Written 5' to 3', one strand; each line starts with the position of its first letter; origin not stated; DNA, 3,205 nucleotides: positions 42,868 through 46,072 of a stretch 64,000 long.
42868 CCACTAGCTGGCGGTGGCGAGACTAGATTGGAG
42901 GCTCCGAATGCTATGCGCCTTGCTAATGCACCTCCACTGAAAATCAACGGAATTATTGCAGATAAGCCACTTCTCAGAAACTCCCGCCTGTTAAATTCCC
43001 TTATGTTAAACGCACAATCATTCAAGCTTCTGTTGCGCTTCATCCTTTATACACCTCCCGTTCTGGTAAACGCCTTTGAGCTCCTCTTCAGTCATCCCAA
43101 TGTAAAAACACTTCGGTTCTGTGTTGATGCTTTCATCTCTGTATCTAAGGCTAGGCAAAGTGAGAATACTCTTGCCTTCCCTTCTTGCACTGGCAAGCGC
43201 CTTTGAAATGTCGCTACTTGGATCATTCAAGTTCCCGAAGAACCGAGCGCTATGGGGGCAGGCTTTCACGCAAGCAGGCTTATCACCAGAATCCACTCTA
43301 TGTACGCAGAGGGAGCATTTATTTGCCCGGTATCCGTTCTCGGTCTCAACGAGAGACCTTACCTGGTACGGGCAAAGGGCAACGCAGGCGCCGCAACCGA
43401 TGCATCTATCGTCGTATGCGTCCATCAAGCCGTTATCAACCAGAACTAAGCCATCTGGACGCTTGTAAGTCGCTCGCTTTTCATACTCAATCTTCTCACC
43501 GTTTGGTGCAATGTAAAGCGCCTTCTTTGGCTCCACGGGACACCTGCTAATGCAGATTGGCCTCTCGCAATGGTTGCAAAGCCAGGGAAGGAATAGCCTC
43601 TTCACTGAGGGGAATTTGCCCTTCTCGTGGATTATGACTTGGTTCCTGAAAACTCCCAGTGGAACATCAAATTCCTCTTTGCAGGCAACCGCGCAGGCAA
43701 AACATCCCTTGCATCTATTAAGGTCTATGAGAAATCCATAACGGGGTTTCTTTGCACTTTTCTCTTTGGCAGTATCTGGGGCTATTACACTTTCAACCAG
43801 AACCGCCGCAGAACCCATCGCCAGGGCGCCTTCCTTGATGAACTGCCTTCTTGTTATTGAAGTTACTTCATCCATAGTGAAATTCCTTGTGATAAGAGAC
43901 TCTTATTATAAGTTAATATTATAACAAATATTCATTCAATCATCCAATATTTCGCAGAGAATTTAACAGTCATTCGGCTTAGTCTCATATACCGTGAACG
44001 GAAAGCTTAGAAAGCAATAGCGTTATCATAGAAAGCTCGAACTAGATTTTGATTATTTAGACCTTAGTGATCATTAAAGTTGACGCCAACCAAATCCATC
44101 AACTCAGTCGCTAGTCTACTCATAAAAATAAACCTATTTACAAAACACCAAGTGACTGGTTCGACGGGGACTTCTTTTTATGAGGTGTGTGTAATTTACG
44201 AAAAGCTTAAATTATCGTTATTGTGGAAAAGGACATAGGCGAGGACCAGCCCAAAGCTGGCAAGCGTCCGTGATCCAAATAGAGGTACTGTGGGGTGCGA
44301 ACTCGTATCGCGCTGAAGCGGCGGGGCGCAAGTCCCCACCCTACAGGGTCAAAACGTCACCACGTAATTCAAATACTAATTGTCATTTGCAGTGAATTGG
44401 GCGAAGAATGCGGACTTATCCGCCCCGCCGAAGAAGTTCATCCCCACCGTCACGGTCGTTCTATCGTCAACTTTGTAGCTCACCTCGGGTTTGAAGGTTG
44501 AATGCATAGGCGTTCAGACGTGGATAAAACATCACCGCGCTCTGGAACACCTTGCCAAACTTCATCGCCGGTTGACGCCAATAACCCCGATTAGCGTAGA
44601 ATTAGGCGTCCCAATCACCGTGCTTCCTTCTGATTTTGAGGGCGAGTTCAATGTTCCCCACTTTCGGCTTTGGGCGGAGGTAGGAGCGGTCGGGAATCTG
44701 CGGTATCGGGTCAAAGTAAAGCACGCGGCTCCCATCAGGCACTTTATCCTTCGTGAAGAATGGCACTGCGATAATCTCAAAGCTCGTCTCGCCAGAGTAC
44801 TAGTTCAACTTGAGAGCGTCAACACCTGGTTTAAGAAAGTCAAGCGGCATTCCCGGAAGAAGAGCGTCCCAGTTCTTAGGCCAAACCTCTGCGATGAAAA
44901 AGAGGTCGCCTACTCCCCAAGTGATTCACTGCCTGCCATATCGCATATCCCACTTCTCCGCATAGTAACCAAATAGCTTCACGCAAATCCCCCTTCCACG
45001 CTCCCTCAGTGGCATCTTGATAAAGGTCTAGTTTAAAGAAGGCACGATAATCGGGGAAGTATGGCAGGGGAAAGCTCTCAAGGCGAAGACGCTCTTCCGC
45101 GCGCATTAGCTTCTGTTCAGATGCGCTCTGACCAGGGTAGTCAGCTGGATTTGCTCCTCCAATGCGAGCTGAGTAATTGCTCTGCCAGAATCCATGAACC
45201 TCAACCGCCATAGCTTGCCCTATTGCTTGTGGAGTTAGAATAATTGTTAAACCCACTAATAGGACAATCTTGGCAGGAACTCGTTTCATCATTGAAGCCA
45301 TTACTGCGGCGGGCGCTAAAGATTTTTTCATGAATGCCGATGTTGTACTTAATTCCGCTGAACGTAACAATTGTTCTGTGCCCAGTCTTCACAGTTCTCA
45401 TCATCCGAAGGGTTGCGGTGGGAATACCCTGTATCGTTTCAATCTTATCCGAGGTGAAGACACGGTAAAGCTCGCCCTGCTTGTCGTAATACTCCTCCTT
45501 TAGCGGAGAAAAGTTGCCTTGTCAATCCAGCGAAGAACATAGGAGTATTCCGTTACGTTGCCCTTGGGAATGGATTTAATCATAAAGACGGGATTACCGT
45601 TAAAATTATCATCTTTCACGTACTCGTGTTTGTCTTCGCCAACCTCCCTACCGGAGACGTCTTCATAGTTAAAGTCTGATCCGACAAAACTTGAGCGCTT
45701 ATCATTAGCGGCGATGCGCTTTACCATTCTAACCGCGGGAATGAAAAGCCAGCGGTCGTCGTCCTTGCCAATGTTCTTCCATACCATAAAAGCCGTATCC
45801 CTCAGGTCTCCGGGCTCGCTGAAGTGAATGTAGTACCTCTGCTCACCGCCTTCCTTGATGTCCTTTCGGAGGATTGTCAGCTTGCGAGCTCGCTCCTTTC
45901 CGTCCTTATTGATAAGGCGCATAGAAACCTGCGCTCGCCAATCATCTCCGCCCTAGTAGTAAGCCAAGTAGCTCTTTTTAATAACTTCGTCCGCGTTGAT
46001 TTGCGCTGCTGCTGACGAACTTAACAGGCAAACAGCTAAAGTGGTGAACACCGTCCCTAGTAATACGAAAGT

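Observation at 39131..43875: Mo-bisPGD oxidoreductase operon ending in an outer-membrane porin instead of a quinol-oxidising membrane anchor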

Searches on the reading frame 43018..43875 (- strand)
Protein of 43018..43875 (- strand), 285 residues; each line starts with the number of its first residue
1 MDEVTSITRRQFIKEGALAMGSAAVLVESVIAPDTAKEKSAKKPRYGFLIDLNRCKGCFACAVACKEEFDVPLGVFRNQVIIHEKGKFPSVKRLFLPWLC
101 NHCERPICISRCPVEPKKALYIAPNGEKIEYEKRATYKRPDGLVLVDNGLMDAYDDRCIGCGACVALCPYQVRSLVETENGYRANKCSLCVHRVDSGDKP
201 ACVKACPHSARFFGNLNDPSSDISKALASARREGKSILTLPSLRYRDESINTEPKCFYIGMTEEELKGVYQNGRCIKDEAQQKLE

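Call 3: search_protein_families(library=pfam, proteins=[window:43018-43875:-], max_evalue=0.01)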
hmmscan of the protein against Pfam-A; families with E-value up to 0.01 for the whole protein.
window:43018-43875:- (285 aa): 16 families
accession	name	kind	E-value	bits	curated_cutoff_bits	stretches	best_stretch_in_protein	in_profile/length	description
PF13247.11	Fer4_11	-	7.6e-17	61.8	26.2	1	92-215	2-99/100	4Fe-4S dicluster domain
PF12838.12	Fer4_7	-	1.6e-11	44.9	27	2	157-210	1-52/52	4Fe-4S dicluster domain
PF13187.11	Fer4_9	-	9.6e-11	42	27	2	157-209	1-50/52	4Fe-4S dicluster domain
PF13237.11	Fer4_10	-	1.1e-08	35.3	25.5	1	155-207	6-53/53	4Fe-4S dicluster domain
PF12797.12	Fer4_2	-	1.2e-08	34.8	24.5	2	155-170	7-22/22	4Fe-4S binding domain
PF12837.12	Fer4_6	-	3.4e-07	30.3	25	2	156-172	7-23/24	4Fe-4S binding domain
PF00037.32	Fer4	-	2.5e-06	27.5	21.1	1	156-172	6-22/24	4Fe-4S binding domain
PF13183.11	Fer4_8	-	2.9e-06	28.2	27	1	100-172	5-68/68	4Fe-4S dicluster domain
PF12800.12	Fer4_4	-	1.6e-05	25.3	24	1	156-171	2-17/17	4Fe-4S binding domain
PF13534.11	Fer4_17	-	5.1e-05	24.2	22.2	1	100-172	2-60/61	4Fe-4S dicluster domain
PF13484.11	Fer4_16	-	0.00029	22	30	0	100-170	2-65/66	4Fe-4S double cluster binding domain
PF25160.1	LdpA_Fe-S-bd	-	0.00046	20.4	27.6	1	153-171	23-41/49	LdpA Fe-S cluster-binding domain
PF13459.11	Fer4_15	-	0.0015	19.7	22.4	0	50-69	3-22/66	4Fe-4S single cluster domain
PF12798.12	Fer4_3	-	0.0016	19.6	27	0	158-171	1-14/15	4Fe-4S binding domain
PF14697.11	Fer4_21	-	0.0035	17.9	35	1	148-170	31-53/59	4Fe-4S dicluster domain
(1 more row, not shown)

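Call 4: search_protein_families(library=ncbifam, proteins=[window:43018-43875:-], max_evalue=0.01)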
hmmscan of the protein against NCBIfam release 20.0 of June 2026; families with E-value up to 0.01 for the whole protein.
window:43018-43875:- (285 aa): 43 families (the best 25 are shown)
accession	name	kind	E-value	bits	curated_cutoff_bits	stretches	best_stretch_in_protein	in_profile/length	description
NF011569.0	PRK14993.1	equivalog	3.1e-47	161.1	416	2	134-264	115-227/244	tetrathionate reductase subunit TtrB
NF045797.1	DsrO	equivalog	2.9e-44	151.3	200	2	134-232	118-218/235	sulfate reduction electron transfer complex DsrMKJOP subunit DsrO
TIGR03149.1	cyt_nit_nrfC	equivalog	1.6e-40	138.9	377.6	2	147-230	116-198/225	cytochrome c nitrite reductase Fe-S protein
NF041715.1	arsenate_red_ArrB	equivalog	7.8e-37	127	450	3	45-129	2-83/233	arsenate respiratory reductase iron-sulfur subunit ArrB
TIGR02951.1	DMSO_dmsB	equivalog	1.9e-30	106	214.1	2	135-218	80-155/161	DMSO/selenate family reductase complex B subunit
TIGR03478.1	DMSO_red_II_bet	subfamily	2e-24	86.1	480.7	2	85-228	116-232/321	DMSO reductase family type II enzyme, iron-sulfur subunit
TIGR01582.1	FDH-beta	equivalog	2e-23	82.9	334.7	1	140-231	108-197/283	formate dehydrogenase subunit beta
NF008134.0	PRK10882.1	equivalog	1.9e-22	79.7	263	2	99-232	112-224/329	hydrogenase 2 operon protein HybA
NF041782.1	mnquin_red_QrcC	equivalog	2e-18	66.9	400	3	46-115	1-83/239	menaquinone reductase iron-sulfur cluster-binding subunit QrcC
NF042979.1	EthbenzDh_ebdB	equivalog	3.4e-18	65.6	740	2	85-227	138-253/354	ethylbenzene dehydrogenase subunit beta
NF045715.1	sulf_resp_HmcB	equivalog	3.1e-17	62.7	420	1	9-218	2-200/307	sulfate respiration complex iron-sulfur protein HmcB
NF038355.1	FDH3_beta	equivalog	1.9e-16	60.6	240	1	47-191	4-122/180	formate dehydrogenase FDH3 subunit beta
TIGR01660.1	narH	equivalog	1.4e-13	50.1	524.05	1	85-230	168-286/492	nitrate reductase subunit beta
NF007658.0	PRK10330.1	equivalog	5.2e-10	39.1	260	1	140-210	71-151/181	electron transport protein HydN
NF009408.0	PRK12769.1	equivalog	1e-09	37.1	1003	1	142-210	71-141/659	formate-dependent uric acid utilization protein AegA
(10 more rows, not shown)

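Call 82: search_dna_similar(query=window:43018-43875:-, collection=plasmids, mode=protein, max_rows=40, max_evalue=1e-15, rows=spread)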
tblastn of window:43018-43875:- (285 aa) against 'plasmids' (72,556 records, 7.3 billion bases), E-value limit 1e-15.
Records with a match: 350; places in all: 384; records where one place covers at least 80% of the query: 142.
Best place of each record, by identity: <60% 350.
By first word of the organism name: Escherichia 127; Sinorhizobium 46; Azospirillum 23; Salmonella 15; Citrobacter 14; Roseomonas 11; Ensifer 10; Paracoccus 9; Klebsiella 6; Rahnella 6; and 49 more.
By predicted mobility (MOB-suite, as given by PLSDB): non-mobilizable 185; conjugative 98; mobilizable 67.
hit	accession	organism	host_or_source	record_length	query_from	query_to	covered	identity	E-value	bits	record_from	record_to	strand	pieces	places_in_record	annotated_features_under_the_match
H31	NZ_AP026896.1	Aeromonas caviae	Microbe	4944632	2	272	95%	36.7%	7e-42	160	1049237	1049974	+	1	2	none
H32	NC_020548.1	Azoarcus sp. KH32C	-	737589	4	267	93%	35.4%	8e-41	157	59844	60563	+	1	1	4Fe-4S dicluster domain-containing protein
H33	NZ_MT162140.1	Escherichia coli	Chroicocephalus novaehollandiae,Cloacal ...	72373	8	263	90%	35.6%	1e-38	150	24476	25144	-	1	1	ttrB: tetrathionate reductase subunit TtrB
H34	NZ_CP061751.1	Escherichia coli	Ovis aries,Isolate,finished sheep/lamb ...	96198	8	263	90%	35.6%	1e-38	150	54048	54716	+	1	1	ttrB: tetrathionate reductase subunit TtrB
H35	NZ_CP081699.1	Escherichia coli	-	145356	8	263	90%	35.6%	1e-38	150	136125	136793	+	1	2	ttrB: tetrathionate reductase subunit TtrB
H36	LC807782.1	Escherichia coli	chicken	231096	8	263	90%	35.6%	1e-38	150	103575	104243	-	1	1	none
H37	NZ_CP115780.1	Paracoccus aerodenitrificans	cell culture,sediment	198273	6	263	91%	35.1%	1e-37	148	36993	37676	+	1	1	sulfate reduction electron transfer complex DsrMKJOP subunit DsrO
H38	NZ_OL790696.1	Escherichia coli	-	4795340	6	266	92%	32.7%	8e-26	114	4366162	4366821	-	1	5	none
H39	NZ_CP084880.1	Natrinema halophilum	pure culture,salt mine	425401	46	263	76%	37.6%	5e-33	134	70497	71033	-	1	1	nrfD: NrfD/PsrC family molybdoenzyme membrane anchor subunit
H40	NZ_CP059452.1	Azospirillum brasilense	Prokaryotes,soil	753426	45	261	76%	37.3%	2e-33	136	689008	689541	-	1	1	sulfate reduction electron transfer complex DsrMKJOP subunit DsrO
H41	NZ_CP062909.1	Escherichia coli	Sus scrofa domesticus,feces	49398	46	275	81%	34.3%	3e-19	95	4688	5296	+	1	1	phsB: thiosulfate reductase electron transport protein PhsB | thiosulfate reductase cytochrome B subunit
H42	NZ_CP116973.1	Escherichia coli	Sus scrofa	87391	46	275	81%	34.3%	3e-19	95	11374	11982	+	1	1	phsB: thiosulfate reductase electron transport protein PhsB | phsC: thiosulfate reductase cytochrome B subunit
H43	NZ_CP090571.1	Escherichia coli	wastewater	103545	46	275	81%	34.3%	3e-19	95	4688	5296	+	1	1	phsB: thiosulfate reductase electron transport protein PhsB | phsC: thiosulfate reductase cytochrome B subunit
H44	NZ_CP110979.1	Escherichia coli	Homo sapiens,secretion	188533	46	275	81%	34.3%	3e-19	95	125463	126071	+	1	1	phsB: thiosulfate reductase electron transport protein PhsB | phsC: thiosulfate reductase cytochrome B subunit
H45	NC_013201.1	Halomicrobium mukohataei DSM 12286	-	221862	42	259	76%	34.1%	2e-30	127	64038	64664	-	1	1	dsrO: sulfate reduction electron transfer complex DsrMKJOP subunit DsrO | molybdopterin-dependent oxidoreductase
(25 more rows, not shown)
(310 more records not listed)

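Call 83: get_annotated_region(hit=H33, flank=6000)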
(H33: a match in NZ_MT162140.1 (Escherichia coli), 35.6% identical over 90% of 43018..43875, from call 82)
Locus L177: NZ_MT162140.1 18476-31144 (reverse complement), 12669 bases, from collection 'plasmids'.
description: Escherichia coli strain CE1537 plasmid pCE1537-B, complete sequence
organism: Escherichia coli (NCBI taxid 562)
taxonomy: Bacteria; Pseudomonadota; Gammaproteobacteria; Enterobacterales; Enterobacteriaceae; Escherichia; Escherichia coli
host: -; source: Chroicocephalus novaehollandiae,Cloacal sample,cloacal sample; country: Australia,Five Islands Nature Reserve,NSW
typing (MOB-suite, as given by PLSDB): mobilizable; replicon IncFIA,IncFIB
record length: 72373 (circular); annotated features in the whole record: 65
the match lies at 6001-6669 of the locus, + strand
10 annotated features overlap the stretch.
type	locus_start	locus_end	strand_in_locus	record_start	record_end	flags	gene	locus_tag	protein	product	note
CDS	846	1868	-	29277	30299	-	-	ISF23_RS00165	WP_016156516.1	IS110 family transposase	-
CDS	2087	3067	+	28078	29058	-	-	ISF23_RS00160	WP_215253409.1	IS5-like element IS5 family transposase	-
CDS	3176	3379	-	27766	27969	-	fumD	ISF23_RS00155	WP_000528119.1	fumarate hydratase FumD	-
CDS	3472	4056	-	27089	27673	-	ttrR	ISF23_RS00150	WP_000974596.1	tetrathionate respiration response regulator TtrR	-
CDS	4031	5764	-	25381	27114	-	ttrS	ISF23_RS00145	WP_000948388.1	tetrathionate respiration histidine kinase TtrS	-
CDS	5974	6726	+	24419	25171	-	ttrB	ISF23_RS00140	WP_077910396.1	tetrathionate reductase subunit TtrB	-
CDS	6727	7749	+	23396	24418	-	ttrC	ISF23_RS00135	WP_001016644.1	tetrathionate reductase subunit TtrC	-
CDS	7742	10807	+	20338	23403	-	ttrA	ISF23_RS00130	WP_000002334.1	tetrathionate reductase subunit TtrA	-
CDS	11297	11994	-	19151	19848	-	-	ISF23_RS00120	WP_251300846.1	IS1-like element IS1SD family transposase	-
CDS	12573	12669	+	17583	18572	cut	-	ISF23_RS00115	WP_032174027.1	tyrosine-type recombinase/integrase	GO:0015074 - DNA integration [Evidence IEA]; GO:0006310 - DNA recombination [Evidence IEA]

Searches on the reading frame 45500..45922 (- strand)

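Call 3: search_protein_families(library=pfam, proteins=[window:45500-45922:-], max_evalue=0.01)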
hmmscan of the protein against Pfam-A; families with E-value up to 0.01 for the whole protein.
window:45500-45922:- (140 aa): 2 families
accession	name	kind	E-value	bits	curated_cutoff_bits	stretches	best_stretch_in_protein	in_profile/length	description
PF17131.11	LolA_like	-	7.5e-34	117.4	30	1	26-139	1-114/184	Outer membrane lipoprotein-sorting protein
PF07044.18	DUF1329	-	0.0011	18.8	23.1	1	27-90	140-208/368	Protein of unknown function (DUF1329)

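Call 4: search_protein_families(library=ncbifam, proteins=[window:45500-45922:-], max_evalue=0.01)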
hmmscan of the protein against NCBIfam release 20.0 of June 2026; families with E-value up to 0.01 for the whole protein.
window:45500-45922:- (140 aa): 0 families
